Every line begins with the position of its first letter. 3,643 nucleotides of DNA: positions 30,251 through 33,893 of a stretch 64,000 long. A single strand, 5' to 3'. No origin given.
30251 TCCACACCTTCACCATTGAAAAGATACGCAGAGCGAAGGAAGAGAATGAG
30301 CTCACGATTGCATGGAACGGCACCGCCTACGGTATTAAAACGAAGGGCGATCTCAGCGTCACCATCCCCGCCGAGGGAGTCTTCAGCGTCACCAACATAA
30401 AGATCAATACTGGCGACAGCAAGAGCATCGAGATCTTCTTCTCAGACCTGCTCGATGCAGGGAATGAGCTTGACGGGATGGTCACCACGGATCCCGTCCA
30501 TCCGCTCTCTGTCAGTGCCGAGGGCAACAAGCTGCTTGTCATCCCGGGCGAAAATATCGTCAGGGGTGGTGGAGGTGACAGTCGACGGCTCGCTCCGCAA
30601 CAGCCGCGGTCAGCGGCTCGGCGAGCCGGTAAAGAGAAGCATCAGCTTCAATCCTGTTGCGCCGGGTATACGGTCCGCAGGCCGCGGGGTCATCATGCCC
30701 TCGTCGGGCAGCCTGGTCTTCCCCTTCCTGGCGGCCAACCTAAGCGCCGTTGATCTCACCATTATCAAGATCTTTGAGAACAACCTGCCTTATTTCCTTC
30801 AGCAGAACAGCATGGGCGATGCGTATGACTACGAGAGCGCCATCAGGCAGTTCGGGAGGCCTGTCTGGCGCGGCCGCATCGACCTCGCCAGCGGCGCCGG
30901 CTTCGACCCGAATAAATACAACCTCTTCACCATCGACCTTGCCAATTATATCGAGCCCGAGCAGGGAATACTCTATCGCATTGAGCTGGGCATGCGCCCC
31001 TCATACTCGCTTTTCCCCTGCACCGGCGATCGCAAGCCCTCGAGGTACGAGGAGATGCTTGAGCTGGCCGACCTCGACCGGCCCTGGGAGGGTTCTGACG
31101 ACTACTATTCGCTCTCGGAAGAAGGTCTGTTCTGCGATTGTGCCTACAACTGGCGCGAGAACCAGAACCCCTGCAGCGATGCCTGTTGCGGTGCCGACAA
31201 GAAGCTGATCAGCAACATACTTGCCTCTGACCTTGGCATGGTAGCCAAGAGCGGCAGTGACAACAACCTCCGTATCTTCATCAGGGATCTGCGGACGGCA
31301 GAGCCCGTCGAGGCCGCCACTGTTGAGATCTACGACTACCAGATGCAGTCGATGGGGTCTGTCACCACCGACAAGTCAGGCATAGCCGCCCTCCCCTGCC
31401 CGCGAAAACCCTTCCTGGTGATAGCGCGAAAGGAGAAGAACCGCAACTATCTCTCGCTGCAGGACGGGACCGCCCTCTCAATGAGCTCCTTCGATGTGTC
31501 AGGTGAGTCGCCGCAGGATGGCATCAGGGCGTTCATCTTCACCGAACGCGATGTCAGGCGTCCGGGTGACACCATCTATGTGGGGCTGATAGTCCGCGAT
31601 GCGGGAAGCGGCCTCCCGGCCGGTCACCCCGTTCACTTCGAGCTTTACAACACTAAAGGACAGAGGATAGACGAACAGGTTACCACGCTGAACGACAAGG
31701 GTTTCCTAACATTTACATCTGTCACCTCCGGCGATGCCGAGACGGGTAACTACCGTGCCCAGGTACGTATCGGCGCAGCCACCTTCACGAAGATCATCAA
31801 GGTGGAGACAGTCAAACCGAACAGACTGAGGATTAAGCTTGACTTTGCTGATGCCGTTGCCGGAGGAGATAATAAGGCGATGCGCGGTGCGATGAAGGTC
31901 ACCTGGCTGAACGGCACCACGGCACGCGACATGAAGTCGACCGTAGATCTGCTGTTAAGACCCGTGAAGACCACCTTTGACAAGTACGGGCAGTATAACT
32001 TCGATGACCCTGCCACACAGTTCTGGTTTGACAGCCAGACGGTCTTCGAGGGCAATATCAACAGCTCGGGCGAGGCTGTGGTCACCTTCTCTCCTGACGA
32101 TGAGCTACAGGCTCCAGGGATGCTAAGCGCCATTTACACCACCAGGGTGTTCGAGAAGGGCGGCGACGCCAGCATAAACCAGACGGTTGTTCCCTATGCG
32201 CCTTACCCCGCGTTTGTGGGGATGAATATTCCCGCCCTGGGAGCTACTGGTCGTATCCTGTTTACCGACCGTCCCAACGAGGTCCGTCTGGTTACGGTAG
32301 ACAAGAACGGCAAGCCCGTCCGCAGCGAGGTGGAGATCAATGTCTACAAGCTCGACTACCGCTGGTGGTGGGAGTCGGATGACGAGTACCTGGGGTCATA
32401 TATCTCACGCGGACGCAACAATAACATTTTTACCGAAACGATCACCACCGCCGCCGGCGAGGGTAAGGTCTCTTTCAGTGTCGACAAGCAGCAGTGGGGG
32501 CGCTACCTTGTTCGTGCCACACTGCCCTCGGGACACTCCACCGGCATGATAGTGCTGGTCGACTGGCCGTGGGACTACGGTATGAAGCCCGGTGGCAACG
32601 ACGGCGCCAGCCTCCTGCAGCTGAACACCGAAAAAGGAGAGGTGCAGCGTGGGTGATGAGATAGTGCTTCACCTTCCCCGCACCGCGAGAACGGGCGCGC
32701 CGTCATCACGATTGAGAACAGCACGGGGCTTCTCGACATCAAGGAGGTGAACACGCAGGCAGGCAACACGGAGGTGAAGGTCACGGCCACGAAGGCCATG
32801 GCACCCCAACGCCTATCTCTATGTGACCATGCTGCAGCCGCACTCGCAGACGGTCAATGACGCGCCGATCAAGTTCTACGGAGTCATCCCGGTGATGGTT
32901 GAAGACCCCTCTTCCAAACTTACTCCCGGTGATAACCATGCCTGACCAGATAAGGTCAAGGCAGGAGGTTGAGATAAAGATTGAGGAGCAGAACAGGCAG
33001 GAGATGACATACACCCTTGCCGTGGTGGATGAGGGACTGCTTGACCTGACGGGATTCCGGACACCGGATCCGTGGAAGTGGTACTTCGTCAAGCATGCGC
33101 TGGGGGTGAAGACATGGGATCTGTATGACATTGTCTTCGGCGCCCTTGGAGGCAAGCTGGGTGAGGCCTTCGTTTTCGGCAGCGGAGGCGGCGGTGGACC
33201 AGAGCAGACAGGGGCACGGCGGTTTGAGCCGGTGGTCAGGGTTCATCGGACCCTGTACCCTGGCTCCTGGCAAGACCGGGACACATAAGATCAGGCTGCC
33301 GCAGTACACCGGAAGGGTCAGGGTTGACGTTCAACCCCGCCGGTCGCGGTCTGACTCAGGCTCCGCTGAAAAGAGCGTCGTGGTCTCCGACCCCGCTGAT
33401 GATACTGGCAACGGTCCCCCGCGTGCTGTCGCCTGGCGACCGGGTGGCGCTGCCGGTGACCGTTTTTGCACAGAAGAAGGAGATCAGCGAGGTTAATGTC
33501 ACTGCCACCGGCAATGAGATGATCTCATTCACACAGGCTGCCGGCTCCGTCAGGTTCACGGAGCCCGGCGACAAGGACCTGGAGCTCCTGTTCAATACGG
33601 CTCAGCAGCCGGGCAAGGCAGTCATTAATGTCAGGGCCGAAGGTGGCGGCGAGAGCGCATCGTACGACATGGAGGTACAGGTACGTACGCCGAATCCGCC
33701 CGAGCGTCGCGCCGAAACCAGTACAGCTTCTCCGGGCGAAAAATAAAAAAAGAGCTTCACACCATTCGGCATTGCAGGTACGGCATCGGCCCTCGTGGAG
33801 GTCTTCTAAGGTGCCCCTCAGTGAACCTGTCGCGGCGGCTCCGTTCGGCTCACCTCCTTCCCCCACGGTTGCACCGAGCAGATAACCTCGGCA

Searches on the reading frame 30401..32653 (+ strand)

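Call 44: search_protein_families(library=pfam, proteins=[window:30401-32653:+], max_evalue=0.01)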
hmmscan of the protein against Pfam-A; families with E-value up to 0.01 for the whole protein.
window:30401-32653:+ (751 aa): 7 families
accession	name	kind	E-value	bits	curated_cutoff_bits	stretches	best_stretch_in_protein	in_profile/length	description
PF11974.14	bMG3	-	4.7e-21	75.1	34.9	1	275-370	1-102/103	Bacterial alpha-2-macroglobulin MG3 domain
PF17962.7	bMG6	-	2.8e-16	60.1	23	1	622-722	13-112/112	Bacterial macroglobulin domain 6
PF01835.25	MG2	-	4.6e-15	56.2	32.8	1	376-457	1-85/96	MG2 domain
PF17972.7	bMG5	-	4.6e-08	33.9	26.5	1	477-590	4-116/127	Bacterial Alpha-2-macroglobulin MG5 domain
PF13620.12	CarboxypepD_reg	-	8.7e-05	23.2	32.3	0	291-344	3-56/82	Carboxypeptidase regulatory-like domain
PF21142.3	A2M_bMG2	-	0.00017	22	25.5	1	93-164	3-76/119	Bacterial alpha-2 macroglobulin MG2 domain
PF17802.7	SpaA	-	0.0022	18.6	23.1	0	411-445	19-53/91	Prealbumin-like fold domain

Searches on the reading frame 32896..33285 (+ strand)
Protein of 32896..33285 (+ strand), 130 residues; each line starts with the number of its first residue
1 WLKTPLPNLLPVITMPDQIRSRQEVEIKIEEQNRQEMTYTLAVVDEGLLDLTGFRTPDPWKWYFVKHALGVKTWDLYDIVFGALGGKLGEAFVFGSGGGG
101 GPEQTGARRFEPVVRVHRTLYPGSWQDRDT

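Call 44: search_protein_families(library=pfam, proteins=[window:32896-33285:+], max_evalue=0.01)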
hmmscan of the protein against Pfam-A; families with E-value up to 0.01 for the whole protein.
window:32896-33285:+ (130 aa): 1 family
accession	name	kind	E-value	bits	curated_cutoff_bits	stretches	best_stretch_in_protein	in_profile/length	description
PF07703.20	A2M_BRD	-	0.0038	18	22.7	1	16-51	107-140/140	Alpha-2-macroglobulin bait region domain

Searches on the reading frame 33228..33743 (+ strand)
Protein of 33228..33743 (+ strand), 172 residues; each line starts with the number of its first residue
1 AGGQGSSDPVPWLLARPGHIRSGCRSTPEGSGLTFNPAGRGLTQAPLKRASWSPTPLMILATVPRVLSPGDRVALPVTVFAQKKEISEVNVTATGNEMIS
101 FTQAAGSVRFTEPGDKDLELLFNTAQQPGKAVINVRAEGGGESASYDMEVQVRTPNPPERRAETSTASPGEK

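Call 44: search_protein_families(library=pfam, proteins=[window:33228-33743:+], max_evalue=0.01)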
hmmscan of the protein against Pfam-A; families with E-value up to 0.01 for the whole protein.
window:33228-33743:+ (172 aa): 1 family
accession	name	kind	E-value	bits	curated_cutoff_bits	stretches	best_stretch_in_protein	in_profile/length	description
PF00207.28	A2M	-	0.00052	20.2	21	1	55-92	54-91/92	Alpha-2-macroglobulin family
